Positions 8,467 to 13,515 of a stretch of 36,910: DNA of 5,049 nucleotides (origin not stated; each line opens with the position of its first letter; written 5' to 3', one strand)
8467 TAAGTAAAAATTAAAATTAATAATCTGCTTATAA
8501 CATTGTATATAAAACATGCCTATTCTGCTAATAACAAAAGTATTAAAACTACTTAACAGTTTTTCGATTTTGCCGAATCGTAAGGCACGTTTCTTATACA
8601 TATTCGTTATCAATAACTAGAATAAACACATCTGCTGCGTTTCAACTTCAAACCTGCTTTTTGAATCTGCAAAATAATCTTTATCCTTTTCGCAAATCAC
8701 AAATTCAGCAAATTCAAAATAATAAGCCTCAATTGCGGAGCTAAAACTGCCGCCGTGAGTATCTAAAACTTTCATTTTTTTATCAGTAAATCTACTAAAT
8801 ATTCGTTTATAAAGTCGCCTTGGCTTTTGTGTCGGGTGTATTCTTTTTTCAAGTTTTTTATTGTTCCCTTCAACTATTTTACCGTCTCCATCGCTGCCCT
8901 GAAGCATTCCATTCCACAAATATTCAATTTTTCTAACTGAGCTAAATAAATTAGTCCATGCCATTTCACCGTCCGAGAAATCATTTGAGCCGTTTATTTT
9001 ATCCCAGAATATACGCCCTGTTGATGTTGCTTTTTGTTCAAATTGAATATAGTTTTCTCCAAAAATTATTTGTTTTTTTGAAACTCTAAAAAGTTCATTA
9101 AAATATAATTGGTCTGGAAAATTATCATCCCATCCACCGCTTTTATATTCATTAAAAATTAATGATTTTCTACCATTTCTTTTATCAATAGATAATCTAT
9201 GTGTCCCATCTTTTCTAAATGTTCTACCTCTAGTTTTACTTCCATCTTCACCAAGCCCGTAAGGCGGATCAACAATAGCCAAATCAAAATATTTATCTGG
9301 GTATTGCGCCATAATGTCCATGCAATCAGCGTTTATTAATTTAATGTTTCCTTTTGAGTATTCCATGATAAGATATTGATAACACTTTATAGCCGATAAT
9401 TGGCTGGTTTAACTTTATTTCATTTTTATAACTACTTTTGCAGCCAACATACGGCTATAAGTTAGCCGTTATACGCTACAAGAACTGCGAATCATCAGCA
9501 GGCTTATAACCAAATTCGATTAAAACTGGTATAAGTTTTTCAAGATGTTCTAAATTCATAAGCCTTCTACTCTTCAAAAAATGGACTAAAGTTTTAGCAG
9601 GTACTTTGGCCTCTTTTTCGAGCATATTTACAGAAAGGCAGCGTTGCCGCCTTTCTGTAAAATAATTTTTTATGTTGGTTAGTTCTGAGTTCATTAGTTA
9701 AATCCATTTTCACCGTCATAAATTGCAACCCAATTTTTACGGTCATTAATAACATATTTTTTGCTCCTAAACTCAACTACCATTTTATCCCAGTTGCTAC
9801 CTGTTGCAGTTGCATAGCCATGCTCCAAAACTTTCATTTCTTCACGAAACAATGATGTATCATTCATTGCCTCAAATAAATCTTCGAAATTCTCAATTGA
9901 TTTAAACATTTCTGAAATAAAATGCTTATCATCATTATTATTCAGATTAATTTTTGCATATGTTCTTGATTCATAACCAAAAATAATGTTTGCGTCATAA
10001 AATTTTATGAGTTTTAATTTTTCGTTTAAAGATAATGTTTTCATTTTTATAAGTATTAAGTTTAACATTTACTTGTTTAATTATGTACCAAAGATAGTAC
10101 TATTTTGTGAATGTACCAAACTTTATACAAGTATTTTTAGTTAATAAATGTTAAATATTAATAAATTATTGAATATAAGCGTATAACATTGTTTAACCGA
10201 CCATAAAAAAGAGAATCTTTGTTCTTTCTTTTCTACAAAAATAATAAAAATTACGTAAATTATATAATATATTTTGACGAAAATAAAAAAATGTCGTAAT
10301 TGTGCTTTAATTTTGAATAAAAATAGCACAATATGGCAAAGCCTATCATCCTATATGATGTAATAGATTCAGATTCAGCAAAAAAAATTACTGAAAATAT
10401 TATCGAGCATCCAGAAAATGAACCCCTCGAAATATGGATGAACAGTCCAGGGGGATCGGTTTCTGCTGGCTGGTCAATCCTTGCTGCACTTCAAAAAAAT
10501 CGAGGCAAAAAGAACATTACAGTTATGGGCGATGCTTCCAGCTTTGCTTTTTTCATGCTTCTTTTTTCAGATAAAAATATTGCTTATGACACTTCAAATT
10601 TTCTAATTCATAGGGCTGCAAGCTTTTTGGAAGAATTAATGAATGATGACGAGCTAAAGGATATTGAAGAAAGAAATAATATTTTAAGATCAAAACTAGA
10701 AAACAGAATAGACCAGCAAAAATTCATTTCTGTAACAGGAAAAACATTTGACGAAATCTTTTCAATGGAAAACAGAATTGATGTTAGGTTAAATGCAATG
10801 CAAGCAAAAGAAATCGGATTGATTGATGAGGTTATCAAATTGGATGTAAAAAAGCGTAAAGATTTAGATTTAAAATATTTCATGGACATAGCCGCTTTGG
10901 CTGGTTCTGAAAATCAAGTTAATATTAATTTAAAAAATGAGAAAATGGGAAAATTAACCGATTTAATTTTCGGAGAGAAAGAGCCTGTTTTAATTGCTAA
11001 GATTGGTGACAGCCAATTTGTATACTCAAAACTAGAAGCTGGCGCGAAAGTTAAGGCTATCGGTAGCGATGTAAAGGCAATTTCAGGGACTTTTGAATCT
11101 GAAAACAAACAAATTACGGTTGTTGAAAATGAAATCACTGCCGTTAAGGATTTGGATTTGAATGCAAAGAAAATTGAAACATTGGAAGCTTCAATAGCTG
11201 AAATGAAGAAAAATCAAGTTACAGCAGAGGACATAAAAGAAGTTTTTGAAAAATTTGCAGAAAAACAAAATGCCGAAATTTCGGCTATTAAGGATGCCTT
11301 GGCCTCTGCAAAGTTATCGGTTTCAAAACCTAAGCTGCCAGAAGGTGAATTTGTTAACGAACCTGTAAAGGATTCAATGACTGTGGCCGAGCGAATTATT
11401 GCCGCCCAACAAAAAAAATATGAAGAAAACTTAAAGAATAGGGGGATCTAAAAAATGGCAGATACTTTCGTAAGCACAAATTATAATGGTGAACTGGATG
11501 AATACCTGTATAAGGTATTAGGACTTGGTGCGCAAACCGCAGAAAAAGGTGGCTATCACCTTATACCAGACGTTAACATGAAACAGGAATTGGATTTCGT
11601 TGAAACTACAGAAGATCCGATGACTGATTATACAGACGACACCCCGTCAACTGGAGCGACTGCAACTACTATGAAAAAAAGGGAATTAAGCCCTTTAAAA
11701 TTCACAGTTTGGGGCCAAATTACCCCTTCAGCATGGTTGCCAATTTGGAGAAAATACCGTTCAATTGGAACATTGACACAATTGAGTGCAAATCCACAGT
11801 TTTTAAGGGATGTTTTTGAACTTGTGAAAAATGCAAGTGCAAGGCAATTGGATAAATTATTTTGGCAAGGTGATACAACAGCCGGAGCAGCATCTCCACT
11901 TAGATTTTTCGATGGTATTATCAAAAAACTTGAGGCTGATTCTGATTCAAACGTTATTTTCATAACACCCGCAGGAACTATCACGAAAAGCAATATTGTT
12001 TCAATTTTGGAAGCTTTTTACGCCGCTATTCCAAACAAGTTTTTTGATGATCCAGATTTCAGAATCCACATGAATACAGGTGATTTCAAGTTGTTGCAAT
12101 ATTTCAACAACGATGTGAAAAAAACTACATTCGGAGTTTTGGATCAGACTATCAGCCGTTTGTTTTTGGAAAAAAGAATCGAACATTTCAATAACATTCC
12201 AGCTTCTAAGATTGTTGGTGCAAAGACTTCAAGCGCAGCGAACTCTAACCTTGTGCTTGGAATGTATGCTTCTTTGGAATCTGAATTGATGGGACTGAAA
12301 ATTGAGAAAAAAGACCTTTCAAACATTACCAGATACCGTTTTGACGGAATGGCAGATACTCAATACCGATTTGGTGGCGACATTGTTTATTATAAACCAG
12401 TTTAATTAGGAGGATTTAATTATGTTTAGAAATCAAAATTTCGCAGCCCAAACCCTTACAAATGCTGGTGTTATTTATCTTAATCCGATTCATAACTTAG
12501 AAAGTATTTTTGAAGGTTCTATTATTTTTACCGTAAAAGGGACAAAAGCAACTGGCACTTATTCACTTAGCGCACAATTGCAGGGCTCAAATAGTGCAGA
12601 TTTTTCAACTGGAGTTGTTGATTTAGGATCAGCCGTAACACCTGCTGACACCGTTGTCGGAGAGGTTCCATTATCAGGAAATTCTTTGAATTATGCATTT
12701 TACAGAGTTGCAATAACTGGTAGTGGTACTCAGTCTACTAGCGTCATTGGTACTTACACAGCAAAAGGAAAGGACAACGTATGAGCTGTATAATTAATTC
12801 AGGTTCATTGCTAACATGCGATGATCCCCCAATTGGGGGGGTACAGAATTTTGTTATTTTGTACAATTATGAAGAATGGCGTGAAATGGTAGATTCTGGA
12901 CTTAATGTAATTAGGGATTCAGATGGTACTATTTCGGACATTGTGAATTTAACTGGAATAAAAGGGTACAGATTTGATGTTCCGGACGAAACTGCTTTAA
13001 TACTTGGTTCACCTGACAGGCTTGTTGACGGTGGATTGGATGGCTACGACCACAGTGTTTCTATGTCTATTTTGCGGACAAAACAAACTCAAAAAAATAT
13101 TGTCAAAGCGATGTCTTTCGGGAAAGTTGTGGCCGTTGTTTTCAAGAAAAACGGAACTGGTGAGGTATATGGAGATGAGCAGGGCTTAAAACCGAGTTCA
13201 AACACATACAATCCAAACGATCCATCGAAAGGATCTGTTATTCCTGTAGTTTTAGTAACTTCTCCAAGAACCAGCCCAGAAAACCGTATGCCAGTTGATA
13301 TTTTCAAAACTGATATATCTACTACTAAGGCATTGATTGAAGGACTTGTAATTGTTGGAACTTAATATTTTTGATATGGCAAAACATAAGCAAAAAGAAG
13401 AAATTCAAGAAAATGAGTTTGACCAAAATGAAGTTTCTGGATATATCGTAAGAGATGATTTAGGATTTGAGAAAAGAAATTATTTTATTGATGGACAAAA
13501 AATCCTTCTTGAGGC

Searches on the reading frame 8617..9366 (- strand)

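Call 8: search_protein_families(library=phrogs, proteins=[window:8617-9366:-], max_evalue=0.001)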
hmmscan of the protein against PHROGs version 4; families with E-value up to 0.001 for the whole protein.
window:8617-9366:- (249 aa): 7 families
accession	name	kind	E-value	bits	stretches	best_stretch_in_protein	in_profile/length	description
phrog_23224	-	other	3.1e-52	178.8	1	10-245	70-298/305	DNA methyltransferase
phrog_67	-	other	2.5e-33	117.1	1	2-246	118-350/743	DNA methyltransferase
phrog_18293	-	other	5.4e-11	43.5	1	169-241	38-109/119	methyltransferase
phrog_6025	-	other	3.8e-07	30.9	1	5-41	9-46/192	DNA methyltransferase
phrog_498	-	other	6.6e-07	29.2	1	24-217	220-399/633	DNA methyltransferase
phrog_3008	-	other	6.8e-05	23.2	1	170-245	143-217/244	DNA methyltransferase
phrog_12862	-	unknown function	0.00037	21.4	0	7-38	2-33/149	-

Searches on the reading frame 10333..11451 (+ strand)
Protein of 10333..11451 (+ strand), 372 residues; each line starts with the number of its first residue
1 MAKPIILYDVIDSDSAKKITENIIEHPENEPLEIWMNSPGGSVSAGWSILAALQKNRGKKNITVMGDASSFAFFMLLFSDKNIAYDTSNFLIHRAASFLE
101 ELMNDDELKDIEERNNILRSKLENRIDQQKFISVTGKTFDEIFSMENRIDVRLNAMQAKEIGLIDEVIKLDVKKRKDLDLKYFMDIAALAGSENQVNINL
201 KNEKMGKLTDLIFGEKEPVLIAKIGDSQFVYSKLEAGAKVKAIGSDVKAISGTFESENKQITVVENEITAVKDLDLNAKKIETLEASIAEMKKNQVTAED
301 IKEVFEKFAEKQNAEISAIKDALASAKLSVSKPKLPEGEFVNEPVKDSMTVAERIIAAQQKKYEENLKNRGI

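Call 8: search_protein_families(library=phrogs, proteins=[window:10333-11451:+], max_evalue=0.001)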
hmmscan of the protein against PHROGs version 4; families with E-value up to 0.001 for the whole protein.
window:10333-11451:+ (372 aa): 6 families
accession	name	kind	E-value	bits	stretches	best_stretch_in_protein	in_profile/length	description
phrog_94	-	head and packaging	4.7e-15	57.1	1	6-330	84-416/622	head maturation protease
phrog_133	-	head and packaging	9.2e-14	52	1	5-322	22-280/668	head maturation protease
phrog_2976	-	head and packaging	1.7e-13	52.1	1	5-303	23-285/394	head maturation protease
phrog_1684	-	head and packaging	2.5e-09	38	1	7-171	45-206/284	head maturation protease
phrog_1827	-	other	2.7e-07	31.2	1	28-118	51-140/202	ATP-dependent protease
phrog_53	-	head and packaging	1.7e-06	28.5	1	24-358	112-457/583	head maturation protease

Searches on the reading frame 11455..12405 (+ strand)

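Call 8: search_protein_families(library=phrogs, proteins=[window:11455-12405:+], max_evalue=0.001)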
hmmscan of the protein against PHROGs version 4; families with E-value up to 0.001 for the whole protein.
window:11455-12405:+ (316 aa): 2 families
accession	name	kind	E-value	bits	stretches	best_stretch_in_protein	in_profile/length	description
phrog_11320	-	unknown function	2.5e-25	90.1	1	5-314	6-305/324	-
phrog_1623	-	head and packaging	4.9e-08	33.6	1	115-304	117-291/305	virion structural protein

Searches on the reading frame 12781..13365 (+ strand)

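Call 9: search_protein_families(library=phrogs, proteins=[window:12781-13365:+], max_evalue=0.001)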
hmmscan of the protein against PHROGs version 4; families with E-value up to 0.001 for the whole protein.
window:12781-13365:+ (194 aa): 1 family
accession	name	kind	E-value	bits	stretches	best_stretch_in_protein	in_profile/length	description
phrog_21217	-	unknown function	2.4e-08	34.9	1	13-192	14-188/189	-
